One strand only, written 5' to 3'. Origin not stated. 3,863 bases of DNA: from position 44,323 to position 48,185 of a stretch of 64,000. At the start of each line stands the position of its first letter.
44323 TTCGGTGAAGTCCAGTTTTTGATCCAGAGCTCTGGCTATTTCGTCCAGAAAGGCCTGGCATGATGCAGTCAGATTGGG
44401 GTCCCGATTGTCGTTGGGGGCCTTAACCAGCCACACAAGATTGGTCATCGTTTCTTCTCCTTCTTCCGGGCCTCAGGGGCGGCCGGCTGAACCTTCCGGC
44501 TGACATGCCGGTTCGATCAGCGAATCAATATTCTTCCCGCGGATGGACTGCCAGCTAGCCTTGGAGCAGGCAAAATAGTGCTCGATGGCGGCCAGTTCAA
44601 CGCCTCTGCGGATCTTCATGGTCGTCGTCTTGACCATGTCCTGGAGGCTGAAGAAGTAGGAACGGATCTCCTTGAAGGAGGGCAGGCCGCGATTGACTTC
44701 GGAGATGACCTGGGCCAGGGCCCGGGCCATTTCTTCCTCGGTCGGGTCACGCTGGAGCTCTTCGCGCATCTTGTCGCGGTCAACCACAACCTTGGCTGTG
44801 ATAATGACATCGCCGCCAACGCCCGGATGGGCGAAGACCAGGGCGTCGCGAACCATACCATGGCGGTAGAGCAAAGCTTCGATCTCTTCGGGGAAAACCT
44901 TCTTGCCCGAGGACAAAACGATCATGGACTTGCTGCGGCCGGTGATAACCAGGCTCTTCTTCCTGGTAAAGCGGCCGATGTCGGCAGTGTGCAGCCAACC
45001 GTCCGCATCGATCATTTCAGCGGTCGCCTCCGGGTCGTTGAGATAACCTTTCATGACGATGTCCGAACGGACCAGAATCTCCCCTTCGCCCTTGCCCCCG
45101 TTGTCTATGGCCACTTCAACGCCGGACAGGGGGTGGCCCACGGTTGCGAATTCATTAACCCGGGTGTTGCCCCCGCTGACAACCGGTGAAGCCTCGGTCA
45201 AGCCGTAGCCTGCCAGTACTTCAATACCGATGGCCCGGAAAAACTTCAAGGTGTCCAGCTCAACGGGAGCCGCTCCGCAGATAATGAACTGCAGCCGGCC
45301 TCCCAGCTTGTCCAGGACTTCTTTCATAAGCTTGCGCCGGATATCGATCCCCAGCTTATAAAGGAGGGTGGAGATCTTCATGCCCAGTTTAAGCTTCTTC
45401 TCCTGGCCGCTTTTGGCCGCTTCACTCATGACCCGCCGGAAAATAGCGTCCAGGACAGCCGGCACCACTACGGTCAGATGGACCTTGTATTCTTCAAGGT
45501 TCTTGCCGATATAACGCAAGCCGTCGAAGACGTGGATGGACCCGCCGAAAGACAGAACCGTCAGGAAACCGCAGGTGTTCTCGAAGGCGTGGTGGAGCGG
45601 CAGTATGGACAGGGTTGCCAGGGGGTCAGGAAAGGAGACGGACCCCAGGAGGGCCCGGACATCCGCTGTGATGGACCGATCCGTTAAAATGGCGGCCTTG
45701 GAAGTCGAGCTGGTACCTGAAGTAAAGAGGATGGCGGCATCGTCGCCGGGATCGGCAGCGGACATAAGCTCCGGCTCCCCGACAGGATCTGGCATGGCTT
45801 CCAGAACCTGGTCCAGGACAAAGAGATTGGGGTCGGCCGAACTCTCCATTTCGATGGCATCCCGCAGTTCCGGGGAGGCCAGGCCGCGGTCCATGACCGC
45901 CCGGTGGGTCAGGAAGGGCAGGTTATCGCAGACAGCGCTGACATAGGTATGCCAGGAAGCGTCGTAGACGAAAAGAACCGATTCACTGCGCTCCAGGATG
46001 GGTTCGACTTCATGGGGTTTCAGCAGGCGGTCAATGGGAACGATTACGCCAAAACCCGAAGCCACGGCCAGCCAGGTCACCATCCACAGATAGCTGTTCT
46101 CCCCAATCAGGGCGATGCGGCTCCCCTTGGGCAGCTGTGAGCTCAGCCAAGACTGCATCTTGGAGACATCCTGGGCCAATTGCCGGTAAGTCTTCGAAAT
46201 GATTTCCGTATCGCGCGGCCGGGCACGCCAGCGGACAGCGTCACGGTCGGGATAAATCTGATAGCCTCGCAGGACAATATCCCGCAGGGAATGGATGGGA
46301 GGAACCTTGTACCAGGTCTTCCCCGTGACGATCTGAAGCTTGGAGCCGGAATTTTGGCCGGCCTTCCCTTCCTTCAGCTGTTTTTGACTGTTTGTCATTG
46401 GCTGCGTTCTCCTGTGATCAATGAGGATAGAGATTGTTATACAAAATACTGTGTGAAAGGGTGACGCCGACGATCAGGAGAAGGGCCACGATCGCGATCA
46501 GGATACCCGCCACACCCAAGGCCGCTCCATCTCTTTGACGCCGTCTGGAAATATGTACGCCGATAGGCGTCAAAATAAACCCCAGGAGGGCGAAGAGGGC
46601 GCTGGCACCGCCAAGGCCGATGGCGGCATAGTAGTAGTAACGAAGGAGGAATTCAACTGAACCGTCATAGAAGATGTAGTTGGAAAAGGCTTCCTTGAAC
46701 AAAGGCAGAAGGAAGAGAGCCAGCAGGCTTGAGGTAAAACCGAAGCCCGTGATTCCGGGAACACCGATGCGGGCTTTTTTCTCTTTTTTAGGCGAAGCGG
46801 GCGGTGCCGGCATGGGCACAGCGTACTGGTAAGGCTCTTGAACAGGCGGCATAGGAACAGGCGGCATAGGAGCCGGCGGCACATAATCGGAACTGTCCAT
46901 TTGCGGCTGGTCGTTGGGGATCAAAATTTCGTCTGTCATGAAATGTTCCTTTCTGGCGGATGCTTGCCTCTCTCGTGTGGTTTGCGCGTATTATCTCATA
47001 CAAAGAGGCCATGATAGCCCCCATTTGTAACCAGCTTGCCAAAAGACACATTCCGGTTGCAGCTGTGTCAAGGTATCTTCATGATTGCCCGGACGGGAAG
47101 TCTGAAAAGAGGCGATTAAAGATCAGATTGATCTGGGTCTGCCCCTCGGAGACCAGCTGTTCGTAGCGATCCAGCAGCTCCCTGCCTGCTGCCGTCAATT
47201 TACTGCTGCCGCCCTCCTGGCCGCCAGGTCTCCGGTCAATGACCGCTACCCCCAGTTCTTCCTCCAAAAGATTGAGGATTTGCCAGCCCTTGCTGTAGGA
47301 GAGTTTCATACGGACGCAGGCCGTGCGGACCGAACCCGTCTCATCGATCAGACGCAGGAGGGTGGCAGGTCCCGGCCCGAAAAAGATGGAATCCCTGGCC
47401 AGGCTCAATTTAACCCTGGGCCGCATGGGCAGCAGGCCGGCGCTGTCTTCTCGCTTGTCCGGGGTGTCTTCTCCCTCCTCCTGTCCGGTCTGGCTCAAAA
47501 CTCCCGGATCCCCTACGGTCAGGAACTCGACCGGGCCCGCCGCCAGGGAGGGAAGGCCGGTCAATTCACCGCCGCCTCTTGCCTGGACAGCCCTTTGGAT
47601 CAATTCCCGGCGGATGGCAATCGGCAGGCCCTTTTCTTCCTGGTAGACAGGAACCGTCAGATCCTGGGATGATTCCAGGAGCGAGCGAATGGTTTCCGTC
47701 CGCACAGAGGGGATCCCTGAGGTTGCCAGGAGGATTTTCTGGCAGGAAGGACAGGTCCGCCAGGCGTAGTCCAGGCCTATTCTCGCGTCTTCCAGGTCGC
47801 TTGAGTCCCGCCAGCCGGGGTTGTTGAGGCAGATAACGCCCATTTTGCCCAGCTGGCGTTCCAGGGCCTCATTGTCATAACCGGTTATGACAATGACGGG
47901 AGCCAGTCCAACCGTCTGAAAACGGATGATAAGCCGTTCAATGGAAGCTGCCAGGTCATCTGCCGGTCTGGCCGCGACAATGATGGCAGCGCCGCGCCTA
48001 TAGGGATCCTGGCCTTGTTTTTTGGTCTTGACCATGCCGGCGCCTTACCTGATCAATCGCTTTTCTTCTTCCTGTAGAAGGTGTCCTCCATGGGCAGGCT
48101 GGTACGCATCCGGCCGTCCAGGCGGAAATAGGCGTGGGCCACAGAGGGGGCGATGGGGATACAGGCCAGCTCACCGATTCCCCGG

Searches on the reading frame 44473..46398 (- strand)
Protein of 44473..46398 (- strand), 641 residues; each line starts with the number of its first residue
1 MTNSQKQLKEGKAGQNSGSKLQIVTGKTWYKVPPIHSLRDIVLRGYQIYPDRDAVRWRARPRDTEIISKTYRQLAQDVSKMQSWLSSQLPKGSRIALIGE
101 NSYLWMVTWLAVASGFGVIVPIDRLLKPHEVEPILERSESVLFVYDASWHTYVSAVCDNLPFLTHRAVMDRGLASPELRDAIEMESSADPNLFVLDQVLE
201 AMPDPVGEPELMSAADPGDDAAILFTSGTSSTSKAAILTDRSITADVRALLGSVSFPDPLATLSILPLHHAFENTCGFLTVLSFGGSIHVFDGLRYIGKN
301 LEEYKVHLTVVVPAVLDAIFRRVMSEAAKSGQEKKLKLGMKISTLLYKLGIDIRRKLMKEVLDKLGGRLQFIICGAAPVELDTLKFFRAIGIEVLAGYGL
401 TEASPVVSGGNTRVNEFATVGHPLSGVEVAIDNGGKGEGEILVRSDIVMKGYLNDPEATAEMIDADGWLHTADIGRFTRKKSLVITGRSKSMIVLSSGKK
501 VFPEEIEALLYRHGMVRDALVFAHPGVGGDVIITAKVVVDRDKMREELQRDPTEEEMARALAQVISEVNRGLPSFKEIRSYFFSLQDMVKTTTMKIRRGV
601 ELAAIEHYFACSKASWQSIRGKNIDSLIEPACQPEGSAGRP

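Call 61: search_protein_families(library=pfam, proteins=[window:44473-46398:-], max_evalue=0.0001)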
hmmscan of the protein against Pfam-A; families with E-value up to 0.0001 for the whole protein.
window:44473-46398:- (641 aa): 2 families
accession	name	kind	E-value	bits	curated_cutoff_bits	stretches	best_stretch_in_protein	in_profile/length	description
PF00501.34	AMP-binding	-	3.3e-57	194.5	29.9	1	49-453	8-384/384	AMP-binding enzyme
PF23562.2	AMP-binding_C_3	-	5.2e-07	30.5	20.8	1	491-582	2-84/124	AMP-binding enzyme C-terminal domain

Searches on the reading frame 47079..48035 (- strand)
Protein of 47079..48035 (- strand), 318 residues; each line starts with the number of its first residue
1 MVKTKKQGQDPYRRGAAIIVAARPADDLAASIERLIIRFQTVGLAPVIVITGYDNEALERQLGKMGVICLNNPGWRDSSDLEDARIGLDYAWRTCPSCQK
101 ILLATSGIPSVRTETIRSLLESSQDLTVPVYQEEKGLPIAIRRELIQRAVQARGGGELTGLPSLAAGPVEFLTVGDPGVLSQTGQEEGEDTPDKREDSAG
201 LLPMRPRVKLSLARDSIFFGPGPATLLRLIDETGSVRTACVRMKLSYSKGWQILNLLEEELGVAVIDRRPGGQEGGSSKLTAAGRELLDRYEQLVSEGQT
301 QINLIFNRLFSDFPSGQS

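Call 61: search_protein_families(library=pfam, proteins=[window:47079-48035:-], max_evalue=0.0001)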
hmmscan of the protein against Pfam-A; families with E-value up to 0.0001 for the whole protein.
window:47079-48035:- (318 aa): 2 families
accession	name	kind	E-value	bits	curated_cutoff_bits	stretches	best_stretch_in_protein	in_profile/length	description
PF12804.13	NTP_transf_3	-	5.5e-07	30.3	27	1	32-154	27-146/160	MobA-like NTP transferase domain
PF00126.33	HTH_1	-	1.3e-06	28.6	26.6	1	228-285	8-60/60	Bacterial regulatory helix-turn-helix protein, lysR family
